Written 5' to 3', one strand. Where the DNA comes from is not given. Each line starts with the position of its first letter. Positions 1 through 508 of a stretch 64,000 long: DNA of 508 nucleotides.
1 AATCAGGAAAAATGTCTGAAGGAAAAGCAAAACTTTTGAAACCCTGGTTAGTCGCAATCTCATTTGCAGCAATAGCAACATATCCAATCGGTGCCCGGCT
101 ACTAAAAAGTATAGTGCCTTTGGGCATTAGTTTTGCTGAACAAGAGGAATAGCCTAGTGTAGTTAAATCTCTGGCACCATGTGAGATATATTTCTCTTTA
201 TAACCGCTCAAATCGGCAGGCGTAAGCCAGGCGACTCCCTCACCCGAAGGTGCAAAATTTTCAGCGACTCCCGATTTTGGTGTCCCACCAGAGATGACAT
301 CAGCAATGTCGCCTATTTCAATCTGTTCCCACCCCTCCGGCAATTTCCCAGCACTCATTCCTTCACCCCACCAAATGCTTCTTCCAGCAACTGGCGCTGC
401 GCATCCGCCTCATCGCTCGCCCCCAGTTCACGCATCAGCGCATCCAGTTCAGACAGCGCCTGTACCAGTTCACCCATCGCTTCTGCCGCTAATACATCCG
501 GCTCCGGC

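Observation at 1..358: hsdS N-terminal target-recognition domain differs from EcoKI right after the conserved leader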

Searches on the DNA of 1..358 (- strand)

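Call 6: search_dna_similar(query=window:1-358:-, collection=ecoli_genomes, mode=near, max_rows=30)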
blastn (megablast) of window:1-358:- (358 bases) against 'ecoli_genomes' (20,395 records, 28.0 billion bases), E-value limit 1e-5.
Records with a match: 242; places in all: 243; records where one place covers at least 80% of the query: 241.
Genomes with a match: 242 of 5426; with a place that covers at least 80% of the query: 241. Places per genome that has any: lowest 1, median 1, highest 2. On chromosomes: 243 places; on plasmids: 0.
Best place of each record, by identity: >=99% 234; 95-99% 8.
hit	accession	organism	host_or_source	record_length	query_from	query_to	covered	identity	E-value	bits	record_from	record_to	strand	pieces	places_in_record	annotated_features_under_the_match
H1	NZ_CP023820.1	Escherichia coli strain 7/2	Homo sapiens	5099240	1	358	100%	100.0%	0e+0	662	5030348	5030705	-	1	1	hsdS: type I restriction-modification system specificity subunit | hsdM: type I restriction-modification system methyltransferase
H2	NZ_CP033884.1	Escherichia coli strain 50579417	Homo sapiens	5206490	1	358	100%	100.0%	0e+0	662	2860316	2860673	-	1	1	hsdS: type I restriction-modification system specificity subunit | hsdM: type I restriction-modification system methyltransferase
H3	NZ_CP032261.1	Escherichia coli strain AR_0067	missing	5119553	1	358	100%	100.0%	0e+0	662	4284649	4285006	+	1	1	hsdS: type I restriction-modification system specificity subunit | hsdM: type I restriction-modification system methyltransferase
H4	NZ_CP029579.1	Escherichia coli strain DA33137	Homo sapiens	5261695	1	358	100%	100.0%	0e+0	662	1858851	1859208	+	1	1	hsdS: type I restriction-modification system specificity subunit | hsdM: type I restriction-modification system methyltransferase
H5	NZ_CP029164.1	Escherichia coli strain 104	chicken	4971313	1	358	100%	100.0%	0e+0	662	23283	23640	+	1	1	hsdS: type I restriction-modification system specificity subunit | hsdM: type I restriction-modification system methyltransferase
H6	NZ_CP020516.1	Escherichia coli strain 222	Homo sapiens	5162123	1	358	100%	100.0%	0e+0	662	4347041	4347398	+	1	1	hsdS: type I restriction-modification system specificity subunit | hsdM: type I restriction-modification system methyltransferase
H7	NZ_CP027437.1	Escherichia coli strain 2012C-4221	missing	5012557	1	358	100%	100.0%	0e+0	662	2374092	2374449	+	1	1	hsdS: type I restriction-modification system specificity subunit | hsdM: type I restriction-modification system methyltransferase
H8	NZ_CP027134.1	Escherichia coli strain AR_0372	missing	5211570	1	358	100%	100.0%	0e+0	662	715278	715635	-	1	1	hsdS: type I restriction-modification system specificity subunit | hsdM: type I restriction-modification system methyltransferase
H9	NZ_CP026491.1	Escherichia coli strain HS13-1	Homo sapiens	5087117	1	358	100%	100.0%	0e+0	662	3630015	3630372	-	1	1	hsdS: type I restriction-modification system specificity subunit | hsdM: type I restriction-modification system methyltransferase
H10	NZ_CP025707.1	Escherichia coli strain YDC107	Homo sapiens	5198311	1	358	100%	100.0%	0e+0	662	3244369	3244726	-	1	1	hsdS: type I restriction-modification system specificity subunit | hsdM: type I restriction-modification system methyltransferase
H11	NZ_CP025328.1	Escherichia coli strain ExPEC XM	Duck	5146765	1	358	100%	100.0%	0e+0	662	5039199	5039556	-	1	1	hsdS: type I restriction-modification system specificity subunit | hsdM: type I restriction-modification system methyltransferase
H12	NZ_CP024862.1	Escherichia coli strain AR_0015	missing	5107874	1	358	100%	100.0%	0e+0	662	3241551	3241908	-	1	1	hsdS: type I restriction-modification system specificity subunit | hsdM: type I restriction-modification system methyltransferase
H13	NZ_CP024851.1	Escherichia coli strain AR_0006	missing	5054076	1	358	100%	100.0%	0e+0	662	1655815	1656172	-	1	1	hsdS: type I restriction-modification system specificity subunit | hsdM: type I restriction-modification system methyltransferase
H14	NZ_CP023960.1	Escherichia coli strain FDAARGOS_448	Homo sapiens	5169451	1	358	100%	100.0%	0e+0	662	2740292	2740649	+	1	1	hsdS: type I restriction-modification system specificity subunit | hsdM: type I restriction-modification system methyltransferase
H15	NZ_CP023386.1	Escherichia coli strain 1190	canine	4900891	1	358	100%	100.0%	0e+0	662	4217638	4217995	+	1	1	hsdS: type I restriction-modification system specificity subunit | hsdM: type I restriction-modification system methyltransferase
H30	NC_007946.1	Escherichia coli UTI89 strain UTI89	-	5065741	1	358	100%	100.0%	0e+0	662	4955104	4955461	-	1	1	hsdS: type I restriction-modification system specificity subunit | hsdM: type I restriction-modification system methyltransferase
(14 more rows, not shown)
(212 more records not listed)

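Call 7: get_annotated_region(hit=H30, flank=6000)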
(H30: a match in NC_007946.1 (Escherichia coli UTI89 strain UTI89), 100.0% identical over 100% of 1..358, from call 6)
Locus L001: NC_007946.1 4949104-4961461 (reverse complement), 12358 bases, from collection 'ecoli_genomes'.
description: Escherichia coli UTI89, complete sequence
organism: Escherichia coli UTI89 strain UTI89 (NCBI taxid 364106)
replicon: chromosome; assembly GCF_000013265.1
host: -; source: -; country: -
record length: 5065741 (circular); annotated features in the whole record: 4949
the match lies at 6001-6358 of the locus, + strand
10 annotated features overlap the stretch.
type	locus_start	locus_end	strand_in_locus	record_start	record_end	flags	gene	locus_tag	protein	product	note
CDS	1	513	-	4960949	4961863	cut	mrr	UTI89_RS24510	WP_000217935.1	adenine/cytosine-specific restriction endonuclease Mrr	-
CDS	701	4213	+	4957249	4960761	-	hsdR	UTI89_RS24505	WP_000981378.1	type I restriction-modification system endonuclease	-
CDS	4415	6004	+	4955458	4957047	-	hsdM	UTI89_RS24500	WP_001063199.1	type I restriction-modification system methyltransferase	-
CDS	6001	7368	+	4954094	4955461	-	hsdS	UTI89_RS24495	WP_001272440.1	type I restriction-modification system specificity subunit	-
CDS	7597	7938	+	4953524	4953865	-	symE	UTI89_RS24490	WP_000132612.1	endoribonuclease SymE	-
CDS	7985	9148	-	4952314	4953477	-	-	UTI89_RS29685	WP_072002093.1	GmrSD restriction endonuclease domain-containing protein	-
CDS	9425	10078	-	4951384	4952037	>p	-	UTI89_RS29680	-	DUF262 domain-containing protein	incomplete; partial in the middle of a contig; missing C-terminus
CDS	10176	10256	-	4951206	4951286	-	-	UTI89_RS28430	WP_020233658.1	hypothetical protein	-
CDS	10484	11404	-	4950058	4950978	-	-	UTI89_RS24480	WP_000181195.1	Rpn family recombination-promoting nuclease/putative transposase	-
CDS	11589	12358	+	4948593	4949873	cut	yjiN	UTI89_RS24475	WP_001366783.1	DUF445 domain-containing protein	-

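Call 14: search_dna_similar(query=L001:6001-7368:+, collection=ecoli_genomes, mode=near, max_rows=40, rows=spread)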
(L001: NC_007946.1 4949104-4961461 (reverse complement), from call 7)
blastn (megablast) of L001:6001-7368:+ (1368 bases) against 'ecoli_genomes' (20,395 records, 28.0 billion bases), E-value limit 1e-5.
Records with a match: 921; places in all: 955; records where one place covers at least 80% of the query: 223.
Genomes with a match: 921 of 5426; with a place that covers at least 80% of the query: 223. Places per genome that has any: lowest 1, median 1, highest 2. On chromosomes: 955 places; on plasmids: 0.
Best place of each record, by identity: >=99% 223; 95-99% 657; 90-95% 39; 80-90% 2.
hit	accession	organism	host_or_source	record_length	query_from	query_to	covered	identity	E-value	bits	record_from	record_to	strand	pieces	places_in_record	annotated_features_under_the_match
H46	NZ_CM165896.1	Escherichia coli strain N31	Homo sapiens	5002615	1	1368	100%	100.0%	0e+0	2544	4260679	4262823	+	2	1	IS1-like element IS1B family transposase | restriction endonuclease subunit S (x2) | hsdM: type I restriction-modification system methyltransferase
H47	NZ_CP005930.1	Escherichia coli APEC IMT5155 strain APEC IMT5155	chicken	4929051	1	1368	100%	100.0%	0e+0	2527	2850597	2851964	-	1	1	hsdS: type I restriction-modification system specificity subunit | hsdM: type I restriction-modification system methyltransferase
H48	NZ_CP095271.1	Escherichia coli strain EC9682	Homo sapiens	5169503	1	1368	100%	100.0%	0e+0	2527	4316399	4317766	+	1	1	hsdS: type I restriction-modification system specificity subunit | hsdM: type I restriction-modification system methyltransferase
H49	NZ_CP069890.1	Escherichia coli strain FDAARGOS_1295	Homo sapiens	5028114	1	1368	100%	100.0%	0e+0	2527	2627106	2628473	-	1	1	hsdS: type I restriction-modification system specificity subunit | hsdM: type I restriction-modification system methyltransferase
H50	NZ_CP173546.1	Escherichia coli strain 98205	Homo sapiens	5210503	1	1368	100%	100.0%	0e+0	2527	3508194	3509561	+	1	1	hsdS: type I restriction-modification system specificity subunit | hsdM: type I restriction-modification system methyltransferase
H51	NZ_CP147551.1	Escherichia coli strain GN04979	Homo sapiens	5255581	1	1368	100%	100.0%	0e+0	2527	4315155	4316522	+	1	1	hsdS: type I restriction-modification system specificity subunit | hsdM: type I restriction-modification system methyltransferase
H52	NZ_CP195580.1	Escherichia coli strain A_5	cattle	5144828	1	1368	100%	100.0%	0e+0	2527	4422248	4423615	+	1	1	hsdS: type I restriction-modification system specificity subunit | hsdM: type I restriction-modification system methyltransferase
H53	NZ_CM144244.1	Escherichia coli strain CB8671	Homo sapiens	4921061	1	1368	100%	100.0%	0e+0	2527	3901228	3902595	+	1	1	hsdS: type I restriction-modification system specificity subunit | hsdM: type I restriction-modification system methyltransferase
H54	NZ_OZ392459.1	Escherichia coli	Homo sapiens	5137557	1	1368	100%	100.0%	0e+0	2527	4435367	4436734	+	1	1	hsdS: type I restriction-modification system specificity subunit | hsdM: type I restriction-modification system methyltransferase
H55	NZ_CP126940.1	Escherichia coli O2:K1:H7 strain APEC E18055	Gallus gallus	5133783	1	1368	100%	99.9%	0e+0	2521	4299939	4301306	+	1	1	hsdS: type I restriction-modification system specificity subunit | hsdM: type I restriction-modification system methyltransferase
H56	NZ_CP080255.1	Escherichia coli strain SJC33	Chicken fecal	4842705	481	1368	65%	96.6%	0e+0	1474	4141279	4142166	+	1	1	restriction endonuclease subunit S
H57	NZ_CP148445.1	Escherichia coli strain Z1323CEC0010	Chicken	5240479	481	1368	65%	96.5%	0e+0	1469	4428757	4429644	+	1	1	restriction endonuclease subunit S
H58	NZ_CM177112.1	Escherichia coli strain GN4741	Homo sapiens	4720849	481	1368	65%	96.5%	0e+0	1469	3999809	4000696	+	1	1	restriction endonuclease subunit S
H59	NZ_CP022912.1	Escherichia coli O6:H16 strain 2011EL-1370-2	Homo sapiens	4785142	476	1368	33%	92.6%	5e-117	642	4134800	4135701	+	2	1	restriction endonuclease subunit S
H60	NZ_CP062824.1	Escherichia coli O169:H41 strain Res13-Lact-PER13-34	Sus scrofa domesticus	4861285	473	1368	31%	93.0%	3e-109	629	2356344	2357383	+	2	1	restriction endonuclease subunit S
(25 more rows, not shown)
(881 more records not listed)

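Call 17: search_dna_similar(query=L001:6001-6480:+, collection=ecoli_genomes, mode=near, max_rows=60, rows=spread)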
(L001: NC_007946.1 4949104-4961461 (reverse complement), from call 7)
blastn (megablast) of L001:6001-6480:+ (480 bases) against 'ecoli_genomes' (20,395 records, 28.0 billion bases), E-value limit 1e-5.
Records with a match: 242; places in all: 243; records where one place covers at least 80% of the query: 241.
Genomes with a match: 242 of 5426; with a place that covers at least 80% of the query: 241. Places per genome that has any: lowest 1, median 1, highest 2. On chromosomes: 243 places; on plasmids: 0.
Best place of each record, by identity: >=99% 234; 95-99% 8.
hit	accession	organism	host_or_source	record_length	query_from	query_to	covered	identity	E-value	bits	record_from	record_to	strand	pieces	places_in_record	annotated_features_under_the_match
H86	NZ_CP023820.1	Escherichia coli strain 7/2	Homo sapiens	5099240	1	480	100%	100.0%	0e+0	887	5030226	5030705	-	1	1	hsdS: type I restriction-modification system specificity subunit | hsdM: type I restriction-modification system methyltransferase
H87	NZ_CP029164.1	Escherichia coli strain 104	chicken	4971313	1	480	100%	100.0%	0e+0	887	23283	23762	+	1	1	hsdS: type I restriction-modification system specificity subunit | hsdM: type I restriction-modification system methyltransferase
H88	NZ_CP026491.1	Escherichia coli strain HS13-1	Homo sapiens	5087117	1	480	100%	100.0%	0e+0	887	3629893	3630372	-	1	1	hsdS: type I restriction-modification system specificity subunit | hsdM: type I restriction-modification system methyltransferase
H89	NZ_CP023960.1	Escherichia coli strain FDAARGOS_448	Homo sapiens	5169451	1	480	100%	100.0%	0e+0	887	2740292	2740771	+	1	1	hsdS: type I restriction-modification system specificity subunit | hsdM: type I restriction-modification system methyltransferase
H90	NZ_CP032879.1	Escherichia coli strain WCHEC000837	Homo sapiens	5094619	1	480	100%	100.0%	0e+0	887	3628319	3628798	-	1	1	hsdS: type I restriction-modification system specificity subunit | hsdM: type I restriction-modification system methyltransferase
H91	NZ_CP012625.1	Escherichia coli strain SF-468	Homo sapiens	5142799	1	480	100%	100.0%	0e+0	887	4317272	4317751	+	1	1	hsdS: type I restriction-modification system specificity subunit | hsdM: type I restriction-modification system methyltransferase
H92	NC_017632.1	Escherichia coli UM146 strain UM146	-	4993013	1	480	100%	100.0%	0e+0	887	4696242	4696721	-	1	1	hsdS: type I restriction-modification system specificity subunit | hsdM: type I restriction-modification system methyltransferase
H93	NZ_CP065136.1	Escherichia coli strain EE72d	Bos taurus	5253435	1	480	100%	100.0%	0e+0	887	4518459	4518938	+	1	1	hsdS: type I restriction-modification system specificity subunit | hsdM: type I restriction-modification system methyltransferase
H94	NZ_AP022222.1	Escherichia coli strain WP8-S17-ESBL-12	-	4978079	1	480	100%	100.0%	0e+0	887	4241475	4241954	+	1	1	hsdS: type I restriction-modification system specificity subunit | hsdM: type I restriction-modification system methyltransferase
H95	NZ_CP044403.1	Escherichia coli strain NMBU-W10C18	surface water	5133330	1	480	100%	100.0%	0e+0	887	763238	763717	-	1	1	hsdS: type I restriction-modification system specificity subunit | hsdM: type I restriction-modification system methyltransferase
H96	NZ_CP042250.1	Escherichia coli strain BCE049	Dairy cow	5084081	1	480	100%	100.0%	0e+0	887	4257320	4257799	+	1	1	hsdS: type I restriction-modification system specificity subunit | hsdM: type I restriction-modification system methyltransferase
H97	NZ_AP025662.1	Escherichia coli strain TUM20902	Homo sapiens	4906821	1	480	100%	100.0%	0e+0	887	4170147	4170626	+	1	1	hsdS: type I restriction-modification system specificity subunit | hsdM: type I restriction-modification system methyltransferase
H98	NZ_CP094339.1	Escherichia coli strain W224N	cerebrospinal fluid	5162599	1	480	100%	100.0%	0e+0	887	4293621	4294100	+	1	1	hsdS: type I restriction-modification system specificity subunit | hsdM: type I restriction-modification system methyltransferase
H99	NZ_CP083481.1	Escherichia coli strain elppa9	Homo sapiens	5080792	1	480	100%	100.0%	0e+0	887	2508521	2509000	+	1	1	hsdS: type I restriction-modification system specificity subunit | hsdM: type I restriction-modification system methyltransferase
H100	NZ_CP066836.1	Escherichia coli strain Ec-FL1-1X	Gallus gallus domesticus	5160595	1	480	100%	100.0%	0e+0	887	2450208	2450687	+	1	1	hsdS: type I restriction-modification system specificity subunit | hsdM: type I restriction-modification system methyltransferase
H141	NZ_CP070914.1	Escherichia coli strain 65COLEC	Homo sapiens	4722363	1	480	100%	99.8%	0e+0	881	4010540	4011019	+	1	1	restriction endonuclease subunit S | hsdM: type I restriction-modification system methyltransferase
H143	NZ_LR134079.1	Escherichia coli strain NCTC9112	missing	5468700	1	480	100%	98.8%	0e+0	854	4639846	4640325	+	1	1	restriction endonuclease subunit S | hsdM: type I restriction-modification system methyltransferase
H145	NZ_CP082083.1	Escherichia coli strain MS20654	Homo sapiens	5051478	191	480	60%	100.0%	4e-149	536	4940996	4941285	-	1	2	hsdS: type I restriction-modification system specificity subunit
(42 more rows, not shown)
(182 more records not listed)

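Call 18: get_annotated_region(hit=H86, flank=2500)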
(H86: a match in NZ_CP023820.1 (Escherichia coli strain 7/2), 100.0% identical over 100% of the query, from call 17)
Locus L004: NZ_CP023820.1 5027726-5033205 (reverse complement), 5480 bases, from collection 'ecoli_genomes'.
description: Escherichia coli strain 7/2 chromosome, complete genome
organism: Escherichia coli strain 7/2 (NCBI taxid 562)
replicon: chromosome; assembly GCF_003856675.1
host: Homo sapiens; source: feces; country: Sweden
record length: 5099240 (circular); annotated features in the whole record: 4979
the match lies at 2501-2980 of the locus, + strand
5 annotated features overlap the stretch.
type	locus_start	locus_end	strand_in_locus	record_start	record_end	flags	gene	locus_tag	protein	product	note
CDS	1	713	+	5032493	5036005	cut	hsdR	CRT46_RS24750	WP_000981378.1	type I restriction-modification system endonuclease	-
CDS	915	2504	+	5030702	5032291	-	hsdM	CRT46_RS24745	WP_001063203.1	type I restriction-modification system methyltransferase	-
CDS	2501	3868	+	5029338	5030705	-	hsdS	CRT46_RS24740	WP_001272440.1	type I restriction-modification system specificity subunit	-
CDS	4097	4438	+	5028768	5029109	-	symE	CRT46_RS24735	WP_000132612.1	endoribonuclease SymE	-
CDS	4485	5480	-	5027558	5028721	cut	-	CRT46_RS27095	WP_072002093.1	GmrSD restriction endonuclease domain-containing protein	-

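Call 19: get_annotated_region(hit=H141, flank=2500)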
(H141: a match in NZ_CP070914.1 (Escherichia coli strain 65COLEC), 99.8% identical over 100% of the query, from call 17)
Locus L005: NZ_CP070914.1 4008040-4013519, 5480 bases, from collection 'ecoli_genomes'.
description: Escherichia coli strain 65COLEC chromosome, complete genome
organism: Escherichia coli strain 65COLEC (NCBI taxid 562)
replicon: chromosome; assembly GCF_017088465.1
host: Homo sapiens; source: feces; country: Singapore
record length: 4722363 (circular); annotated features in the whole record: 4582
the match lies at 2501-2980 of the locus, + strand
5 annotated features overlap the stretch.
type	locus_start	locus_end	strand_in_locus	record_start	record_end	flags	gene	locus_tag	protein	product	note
CDS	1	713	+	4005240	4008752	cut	hsdR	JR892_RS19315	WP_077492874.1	type I restriction-modification system endonuclease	-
CDS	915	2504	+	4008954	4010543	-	hsdM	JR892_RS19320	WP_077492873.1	type I restriction-modification system methyltransferase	-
CDS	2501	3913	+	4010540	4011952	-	-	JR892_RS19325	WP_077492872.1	restriction endonuclease subunit S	-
CDS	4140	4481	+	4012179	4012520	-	symE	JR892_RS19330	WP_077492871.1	endoribonuclease SymE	-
CDS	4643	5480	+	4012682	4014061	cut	mcrB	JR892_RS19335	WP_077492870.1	5-methylcytosine-specific restriction endonuclease subunit McrB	-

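Call 20: get_annotated_region(hit=H143, flank=2500)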
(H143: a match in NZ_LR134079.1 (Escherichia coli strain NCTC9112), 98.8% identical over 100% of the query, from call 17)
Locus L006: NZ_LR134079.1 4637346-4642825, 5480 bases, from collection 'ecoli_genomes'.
description: Escherichia coli strain NCTC9112 chromosome 1, complete sequence
organism: Escherichia coli strain NCTC9112 (NCBI taxid 562)
replicon: chromosome; assembly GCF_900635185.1
host: missing; source: not available: to be reported later; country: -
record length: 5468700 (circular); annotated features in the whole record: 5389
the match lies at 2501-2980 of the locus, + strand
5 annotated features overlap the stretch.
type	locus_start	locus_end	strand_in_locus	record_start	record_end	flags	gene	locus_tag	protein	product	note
CDS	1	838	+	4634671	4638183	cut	hsdR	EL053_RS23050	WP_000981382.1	type I restriction-modification system endonuclease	-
CDS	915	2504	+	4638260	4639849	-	hsdM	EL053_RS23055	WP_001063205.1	type I restriction-modification system methyltransferase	-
CDS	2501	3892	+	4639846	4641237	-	-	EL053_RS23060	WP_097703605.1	restriction endonuclease subunit S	-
CDS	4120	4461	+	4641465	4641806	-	symE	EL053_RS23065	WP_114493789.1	endoribonuclease SymE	-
CDS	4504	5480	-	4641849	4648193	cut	-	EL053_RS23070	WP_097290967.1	DEAD/DEAH box helicase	-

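Call 21: get_annotated_region(hit=H56, flank=2500)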
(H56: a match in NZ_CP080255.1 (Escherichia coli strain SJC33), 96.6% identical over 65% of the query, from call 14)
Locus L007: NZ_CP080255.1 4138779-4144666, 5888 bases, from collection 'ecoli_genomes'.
description: Escherichia coli strain SJC33 chromosome, complete genome
organism: Escherichia coli strain SJC33 (NCBI taxid 562)
replicon: chromosome; assembly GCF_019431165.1
host: -; source: Chicken fecal; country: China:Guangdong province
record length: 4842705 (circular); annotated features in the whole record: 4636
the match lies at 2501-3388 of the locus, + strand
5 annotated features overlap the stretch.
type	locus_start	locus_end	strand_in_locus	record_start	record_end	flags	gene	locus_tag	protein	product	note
CDS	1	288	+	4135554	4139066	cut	hsdR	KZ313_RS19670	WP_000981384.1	type I restriction-modification system endonuclease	-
CDS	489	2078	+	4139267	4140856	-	hsdM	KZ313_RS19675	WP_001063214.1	type I restriction-modification system methyltransferase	-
CDS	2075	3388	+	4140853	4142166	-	-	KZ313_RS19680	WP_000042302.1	restriction endonuclease subunit S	-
CDS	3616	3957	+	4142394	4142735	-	symE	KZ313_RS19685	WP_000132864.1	endoribonuclease SymE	-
CDS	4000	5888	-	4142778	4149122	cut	-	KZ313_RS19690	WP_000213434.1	DEAD/DEAH box helicase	-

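Call 39: search_dna_similar(query=L001:6028-6475:+, collection=ecoli_genomes, mode=distant, max_rows=40, rows=spread, max_evalue=0.001)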
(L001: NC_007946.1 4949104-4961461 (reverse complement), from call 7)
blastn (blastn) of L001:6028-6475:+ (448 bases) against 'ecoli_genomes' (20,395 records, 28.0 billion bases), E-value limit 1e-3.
Records with a match: 384; places in all: 385; records where one place covers at least 80% of the query: 241.
Genomes with a match: 384 of 5426; with a place that covers at least 80% of the query: 241. Places per genome that has any: lowest 1, median 1, highest 2. On chromosomes: 385 places; on plasmids: 0.
Best place of each record, by identity: >=99% 234; 95-99% 8; 60-80% 142.
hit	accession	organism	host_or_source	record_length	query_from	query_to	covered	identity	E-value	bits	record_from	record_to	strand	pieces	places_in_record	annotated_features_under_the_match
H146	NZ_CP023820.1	Escherichia coli strain 7/2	Homo sapiens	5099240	1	448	100%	100.0%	0e+0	809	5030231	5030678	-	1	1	hsdS: type I restriction-modification system specificity subunit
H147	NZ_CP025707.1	Escherichia coli strain YDC107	Homo sapiens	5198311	1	448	100%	100.0%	0e+0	809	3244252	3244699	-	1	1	hsdS: type I restriction-modification system specificity subunit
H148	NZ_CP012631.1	Escherichia coli strain SF-173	Homo sapiens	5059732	1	448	100%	100.0%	0e+0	809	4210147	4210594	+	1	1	hsdS: type I restriction-modification system specificity subunit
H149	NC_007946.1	Escherichia coli UTI89 strain UTI89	-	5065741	1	448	100%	100.0%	0e+0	809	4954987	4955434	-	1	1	hsdS: type I restriction-modification system specificity subunit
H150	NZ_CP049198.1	Escherichia coli strain E686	Homo sapiens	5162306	1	448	100%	100.0%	0e+0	809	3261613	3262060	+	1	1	hsdS: type I restriction-modification system specificity subunit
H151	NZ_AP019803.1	Escherichia coli strain KY 1497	Homo sapiens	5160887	1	448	100%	100.0%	0e+0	809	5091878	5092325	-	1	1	hsdS: type I restriction-modification system specificity subunit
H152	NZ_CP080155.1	Escherichia coli strain PK8261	chicken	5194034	1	448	100%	100.0%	0e+0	809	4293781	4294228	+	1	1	hsdS: type I restriction-modification system specificity subunit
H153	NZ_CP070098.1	Escherichia coli strain FDAARGOS_1370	Homo sapiens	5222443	1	448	100%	100.0%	0e+0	809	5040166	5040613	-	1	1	hsdS: type I restriction-modification system specificity subunit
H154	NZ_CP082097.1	Escherichia coli strain MS15052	Homo sapiens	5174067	1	448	100%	100.0%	0e+0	809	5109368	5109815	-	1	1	hsdS: type I restriction-modification system specificity subunit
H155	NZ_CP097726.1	Escherichia coli strain MS1050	Chicken heart (Gallus gallus)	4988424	1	448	100%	100.0%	0e+0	809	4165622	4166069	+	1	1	hsdS: type I restriction-modification system specificity subunit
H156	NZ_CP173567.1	Escherichia coli strain 98200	Homo sapiens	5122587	1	448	100%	100.0%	0e+0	809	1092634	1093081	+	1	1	hsdS: type I restriction-modification system specificity subunit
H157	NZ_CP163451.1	Escherichia coli strain M2021-10044802/2-E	cattle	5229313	1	448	100%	100.0%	0e+0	809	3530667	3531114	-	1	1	hsdS: type I restriction-modification system specificity subunit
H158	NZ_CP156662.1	Escherichia coli strain PKF4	Milvus migrans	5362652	1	448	100%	100.0%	0e+0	809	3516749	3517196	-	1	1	hsdS: type I restriction-modification system specificity subunit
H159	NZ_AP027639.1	Escherichia coli strain PSJ-29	Homo sapiens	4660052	1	448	100%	100.0%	0e+0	809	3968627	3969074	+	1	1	restriction endonuclease subunit S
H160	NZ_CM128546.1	Escherichia coli strain MMC-J-0066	Homo sapiens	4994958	1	448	100%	100.0%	0e+0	809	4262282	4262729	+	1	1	hsdS: type I restriction-modification system specificity subunit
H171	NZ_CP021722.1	Escherichia coli strain AR_0128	missing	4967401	205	297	21%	72.9%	9e-4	54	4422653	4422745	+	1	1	restriction endonuclease subunit S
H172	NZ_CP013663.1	Escherichia coli strain GB089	ground beef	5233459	205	297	21%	72.9%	9e-4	54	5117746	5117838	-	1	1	restriction endonuclease subunit S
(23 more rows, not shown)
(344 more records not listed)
